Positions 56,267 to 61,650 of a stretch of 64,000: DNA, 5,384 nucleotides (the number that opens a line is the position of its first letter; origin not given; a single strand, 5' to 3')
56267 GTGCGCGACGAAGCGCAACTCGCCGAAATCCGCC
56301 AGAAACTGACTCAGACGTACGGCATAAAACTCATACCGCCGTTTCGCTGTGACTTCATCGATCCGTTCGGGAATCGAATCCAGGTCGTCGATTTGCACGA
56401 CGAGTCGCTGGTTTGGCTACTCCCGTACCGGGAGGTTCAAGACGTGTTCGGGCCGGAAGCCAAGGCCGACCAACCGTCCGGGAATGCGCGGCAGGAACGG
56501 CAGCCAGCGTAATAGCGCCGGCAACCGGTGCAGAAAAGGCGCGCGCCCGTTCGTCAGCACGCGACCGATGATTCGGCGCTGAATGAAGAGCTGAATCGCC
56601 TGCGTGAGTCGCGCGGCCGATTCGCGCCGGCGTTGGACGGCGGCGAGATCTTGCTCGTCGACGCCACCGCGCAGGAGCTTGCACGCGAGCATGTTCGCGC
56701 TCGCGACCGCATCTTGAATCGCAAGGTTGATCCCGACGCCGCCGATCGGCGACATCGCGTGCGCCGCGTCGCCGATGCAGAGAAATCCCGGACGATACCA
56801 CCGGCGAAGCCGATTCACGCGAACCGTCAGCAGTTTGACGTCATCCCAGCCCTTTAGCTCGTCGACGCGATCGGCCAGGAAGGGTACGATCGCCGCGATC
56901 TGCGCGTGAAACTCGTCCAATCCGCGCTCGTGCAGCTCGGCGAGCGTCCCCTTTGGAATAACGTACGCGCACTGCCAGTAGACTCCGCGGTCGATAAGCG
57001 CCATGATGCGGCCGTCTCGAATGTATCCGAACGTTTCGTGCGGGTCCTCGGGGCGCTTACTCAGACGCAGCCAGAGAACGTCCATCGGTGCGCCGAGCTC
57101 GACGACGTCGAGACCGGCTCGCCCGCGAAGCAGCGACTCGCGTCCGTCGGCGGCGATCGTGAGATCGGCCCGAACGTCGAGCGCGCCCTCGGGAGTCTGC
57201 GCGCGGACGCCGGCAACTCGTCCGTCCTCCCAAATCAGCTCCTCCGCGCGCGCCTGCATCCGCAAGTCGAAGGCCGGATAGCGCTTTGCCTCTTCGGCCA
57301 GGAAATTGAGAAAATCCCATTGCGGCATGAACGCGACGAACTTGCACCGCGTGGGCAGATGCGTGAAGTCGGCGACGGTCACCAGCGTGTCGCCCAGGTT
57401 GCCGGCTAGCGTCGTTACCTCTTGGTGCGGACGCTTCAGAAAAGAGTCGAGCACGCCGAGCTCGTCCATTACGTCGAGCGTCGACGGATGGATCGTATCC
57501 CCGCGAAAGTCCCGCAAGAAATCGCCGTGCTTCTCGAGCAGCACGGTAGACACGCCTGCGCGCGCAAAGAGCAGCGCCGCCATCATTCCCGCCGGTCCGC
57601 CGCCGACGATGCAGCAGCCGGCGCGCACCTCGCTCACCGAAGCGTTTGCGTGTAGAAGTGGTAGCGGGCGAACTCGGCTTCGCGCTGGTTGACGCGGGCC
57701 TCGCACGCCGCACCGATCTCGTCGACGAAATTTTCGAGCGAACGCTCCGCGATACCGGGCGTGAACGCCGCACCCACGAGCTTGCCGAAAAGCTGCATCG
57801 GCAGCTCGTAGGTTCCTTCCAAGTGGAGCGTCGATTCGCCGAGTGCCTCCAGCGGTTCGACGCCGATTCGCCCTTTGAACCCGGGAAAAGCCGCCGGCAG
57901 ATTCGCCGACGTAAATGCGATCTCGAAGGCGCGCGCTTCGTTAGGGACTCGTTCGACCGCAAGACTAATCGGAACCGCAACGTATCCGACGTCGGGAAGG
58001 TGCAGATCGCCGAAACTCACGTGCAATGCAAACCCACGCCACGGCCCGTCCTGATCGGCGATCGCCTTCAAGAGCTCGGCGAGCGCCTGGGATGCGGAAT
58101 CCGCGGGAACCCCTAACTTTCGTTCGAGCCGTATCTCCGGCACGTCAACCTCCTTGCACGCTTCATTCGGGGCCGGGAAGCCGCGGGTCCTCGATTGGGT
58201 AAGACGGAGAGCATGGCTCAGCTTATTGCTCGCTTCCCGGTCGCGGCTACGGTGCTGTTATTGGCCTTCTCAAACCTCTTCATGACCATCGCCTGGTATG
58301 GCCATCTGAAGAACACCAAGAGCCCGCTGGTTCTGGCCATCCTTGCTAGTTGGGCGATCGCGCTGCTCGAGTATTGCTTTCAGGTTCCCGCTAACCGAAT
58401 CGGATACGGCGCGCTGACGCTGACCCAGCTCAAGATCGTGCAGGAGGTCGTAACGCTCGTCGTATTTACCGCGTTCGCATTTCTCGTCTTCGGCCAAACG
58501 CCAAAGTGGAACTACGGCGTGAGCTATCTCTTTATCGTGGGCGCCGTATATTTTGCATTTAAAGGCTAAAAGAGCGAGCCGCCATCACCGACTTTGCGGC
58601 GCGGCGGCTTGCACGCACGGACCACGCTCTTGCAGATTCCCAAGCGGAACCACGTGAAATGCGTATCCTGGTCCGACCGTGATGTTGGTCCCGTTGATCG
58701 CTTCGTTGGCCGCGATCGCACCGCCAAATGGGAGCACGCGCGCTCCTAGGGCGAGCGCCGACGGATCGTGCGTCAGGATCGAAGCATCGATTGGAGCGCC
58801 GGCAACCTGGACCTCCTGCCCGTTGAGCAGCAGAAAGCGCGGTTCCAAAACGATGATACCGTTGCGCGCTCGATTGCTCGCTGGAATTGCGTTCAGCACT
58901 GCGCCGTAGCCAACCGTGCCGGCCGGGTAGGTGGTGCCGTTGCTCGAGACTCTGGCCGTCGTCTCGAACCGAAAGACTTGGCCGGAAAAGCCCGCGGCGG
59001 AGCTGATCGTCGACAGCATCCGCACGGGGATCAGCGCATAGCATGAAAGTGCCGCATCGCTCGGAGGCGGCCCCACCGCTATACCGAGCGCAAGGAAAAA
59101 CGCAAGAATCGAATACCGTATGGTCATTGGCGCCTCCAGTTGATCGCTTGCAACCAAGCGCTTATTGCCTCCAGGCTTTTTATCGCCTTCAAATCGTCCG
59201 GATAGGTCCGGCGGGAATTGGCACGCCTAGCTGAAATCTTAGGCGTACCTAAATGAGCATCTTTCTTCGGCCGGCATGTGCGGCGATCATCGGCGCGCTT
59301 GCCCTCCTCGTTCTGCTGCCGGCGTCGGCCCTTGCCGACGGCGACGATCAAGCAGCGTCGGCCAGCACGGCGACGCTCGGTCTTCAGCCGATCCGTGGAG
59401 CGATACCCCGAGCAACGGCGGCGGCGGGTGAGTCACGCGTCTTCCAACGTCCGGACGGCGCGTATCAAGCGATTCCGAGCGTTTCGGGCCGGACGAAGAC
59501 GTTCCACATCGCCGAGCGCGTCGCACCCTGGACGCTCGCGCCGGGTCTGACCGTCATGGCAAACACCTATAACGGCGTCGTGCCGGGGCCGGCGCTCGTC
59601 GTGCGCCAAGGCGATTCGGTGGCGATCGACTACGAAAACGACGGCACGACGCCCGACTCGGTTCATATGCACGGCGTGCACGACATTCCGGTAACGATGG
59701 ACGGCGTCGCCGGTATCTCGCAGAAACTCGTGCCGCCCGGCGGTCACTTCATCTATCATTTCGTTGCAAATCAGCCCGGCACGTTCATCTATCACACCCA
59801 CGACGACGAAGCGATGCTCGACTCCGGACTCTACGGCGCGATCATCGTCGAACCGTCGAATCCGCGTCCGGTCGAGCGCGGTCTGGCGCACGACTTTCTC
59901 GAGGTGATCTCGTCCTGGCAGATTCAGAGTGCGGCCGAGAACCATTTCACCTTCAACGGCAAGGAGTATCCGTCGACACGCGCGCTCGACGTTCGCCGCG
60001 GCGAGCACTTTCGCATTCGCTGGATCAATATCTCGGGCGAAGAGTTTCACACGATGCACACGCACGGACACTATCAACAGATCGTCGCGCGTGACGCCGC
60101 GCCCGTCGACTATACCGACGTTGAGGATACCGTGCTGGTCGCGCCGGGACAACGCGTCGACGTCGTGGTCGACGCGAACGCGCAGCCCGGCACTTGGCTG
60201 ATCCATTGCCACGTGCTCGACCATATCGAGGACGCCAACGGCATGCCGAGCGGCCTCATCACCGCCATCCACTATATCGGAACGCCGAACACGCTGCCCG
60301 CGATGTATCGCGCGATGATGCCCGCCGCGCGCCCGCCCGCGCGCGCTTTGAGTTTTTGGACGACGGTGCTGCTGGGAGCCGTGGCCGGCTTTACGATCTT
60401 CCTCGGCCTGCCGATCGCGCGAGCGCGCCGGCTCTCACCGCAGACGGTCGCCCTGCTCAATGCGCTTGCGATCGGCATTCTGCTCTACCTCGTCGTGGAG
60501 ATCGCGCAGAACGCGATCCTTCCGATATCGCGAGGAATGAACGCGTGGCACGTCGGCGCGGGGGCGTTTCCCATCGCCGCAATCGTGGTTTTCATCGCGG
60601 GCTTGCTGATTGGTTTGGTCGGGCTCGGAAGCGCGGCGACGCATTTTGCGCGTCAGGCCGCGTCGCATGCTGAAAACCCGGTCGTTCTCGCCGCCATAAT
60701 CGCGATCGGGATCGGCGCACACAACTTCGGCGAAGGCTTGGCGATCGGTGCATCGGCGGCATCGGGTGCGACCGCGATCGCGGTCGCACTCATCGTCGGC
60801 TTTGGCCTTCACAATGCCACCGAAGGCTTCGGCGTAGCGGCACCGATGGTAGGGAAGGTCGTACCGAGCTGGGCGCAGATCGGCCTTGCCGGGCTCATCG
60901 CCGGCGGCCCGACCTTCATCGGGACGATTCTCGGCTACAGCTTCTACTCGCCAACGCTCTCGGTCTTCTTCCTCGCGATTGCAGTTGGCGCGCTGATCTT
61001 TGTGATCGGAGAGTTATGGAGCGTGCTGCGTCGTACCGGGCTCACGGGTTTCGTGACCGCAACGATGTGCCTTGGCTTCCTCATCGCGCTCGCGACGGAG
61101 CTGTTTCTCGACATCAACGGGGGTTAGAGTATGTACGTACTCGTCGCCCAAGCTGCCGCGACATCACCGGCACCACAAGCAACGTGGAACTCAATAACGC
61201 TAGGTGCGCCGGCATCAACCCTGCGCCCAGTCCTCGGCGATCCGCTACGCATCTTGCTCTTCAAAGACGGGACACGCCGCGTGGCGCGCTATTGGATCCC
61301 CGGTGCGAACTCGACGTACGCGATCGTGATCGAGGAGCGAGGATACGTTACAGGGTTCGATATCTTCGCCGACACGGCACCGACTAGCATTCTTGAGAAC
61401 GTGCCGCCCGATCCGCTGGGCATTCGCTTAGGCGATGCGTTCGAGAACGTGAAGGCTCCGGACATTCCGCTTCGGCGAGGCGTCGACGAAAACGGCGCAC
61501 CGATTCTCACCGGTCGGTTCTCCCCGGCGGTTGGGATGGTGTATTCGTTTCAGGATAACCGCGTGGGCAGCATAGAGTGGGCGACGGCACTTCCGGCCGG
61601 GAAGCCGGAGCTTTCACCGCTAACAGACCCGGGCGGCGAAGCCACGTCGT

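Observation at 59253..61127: One ORF fuses a complete two-domain multicopper oxidase to a complete ZIP metal permease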

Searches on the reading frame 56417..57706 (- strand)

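Call 15: search_protein_families(library=pfam, proteins=[window:56417-57706:-], max_evalue=0.01)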
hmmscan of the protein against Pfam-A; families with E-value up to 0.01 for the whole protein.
window:56417-57706:- (429 aa): 10 families
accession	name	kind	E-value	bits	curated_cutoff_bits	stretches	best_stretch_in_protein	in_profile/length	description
PF01494.25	FAD_binding_3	-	1.7e-56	192.4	22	1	31-366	4-344/349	FAD binding domain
PF00890.30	FAD_binding_2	-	6.2e-09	36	20.4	1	33-61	4-32/414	FAD binding domain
PF12831.13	FAD_oxidored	-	5.1e-08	33.1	27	1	32-186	3-143/416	FAD dependent oxidoreductase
PF04820.20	Trp_halogenase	-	1.5e-06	27.8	21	0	32-90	3-65/458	Tryptophan halogenase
PF01134.28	GIDA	-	3.1e-05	23.7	22.1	1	31-169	2-133/391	Glucose inhibited division protein A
PF03486.20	HI0933_like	-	3.5e-05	23.8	50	1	32-67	4-39/244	HI0933-like protein Rossmann domain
PF01266.30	DAO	-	4.3e-05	23.6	27.9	1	32-61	3-32/353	FAD dependent oxidoreductase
PF13450.12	NAD_binding_8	-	7.6e-05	23.3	21.9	1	33-62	1-30/68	NAD(P)-binding Rossmann-like domain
PF07992.20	Pyr_redox_2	-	0.0014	18.5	26.1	1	31-63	3-35/291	Pyridine nucleotide-disulphide oxidoreductase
PF13738.12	Pyr_redox_3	-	0.0027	17.4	30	1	33-60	2-30/305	Pyridine nucleotide-disulphide oxidoreductase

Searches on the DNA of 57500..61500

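Call 32: search_rna_families(source=window, start=57500, end=61500, threshold=evalue, max_evalue=1)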
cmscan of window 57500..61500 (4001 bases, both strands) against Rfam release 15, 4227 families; matches with E-value up to 1: 1.
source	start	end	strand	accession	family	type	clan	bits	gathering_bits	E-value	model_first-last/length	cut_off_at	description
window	60138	60195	-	RF03639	mir-619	Gene; miRNA;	-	21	80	0.44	1-70/70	no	mir-619 microRNA precursor family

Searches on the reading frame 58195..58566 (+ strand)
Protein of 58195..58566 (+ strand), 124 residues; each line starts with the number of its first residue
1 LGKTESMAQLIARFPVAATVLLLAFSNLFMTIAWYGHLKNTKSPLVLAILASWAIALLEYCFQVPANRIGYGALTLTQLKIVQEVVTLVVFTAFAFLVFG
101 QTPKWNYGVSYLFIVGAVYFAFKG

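Call 15: search_protein_families(library=pfam, proteins=[window:58195-58566:+], max_evalue=0.01)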
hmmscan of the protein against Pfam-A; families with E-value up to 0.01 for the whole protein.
window:58195-58566:+ (124 aa): 1 family
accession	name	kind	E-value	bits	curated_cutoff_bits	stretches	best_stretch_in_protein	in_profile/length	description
PF04342.18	DMT_6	-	5.1e-42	142.8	25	1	19-122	1-104/104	Putative member of DMT superfamily (DUF486)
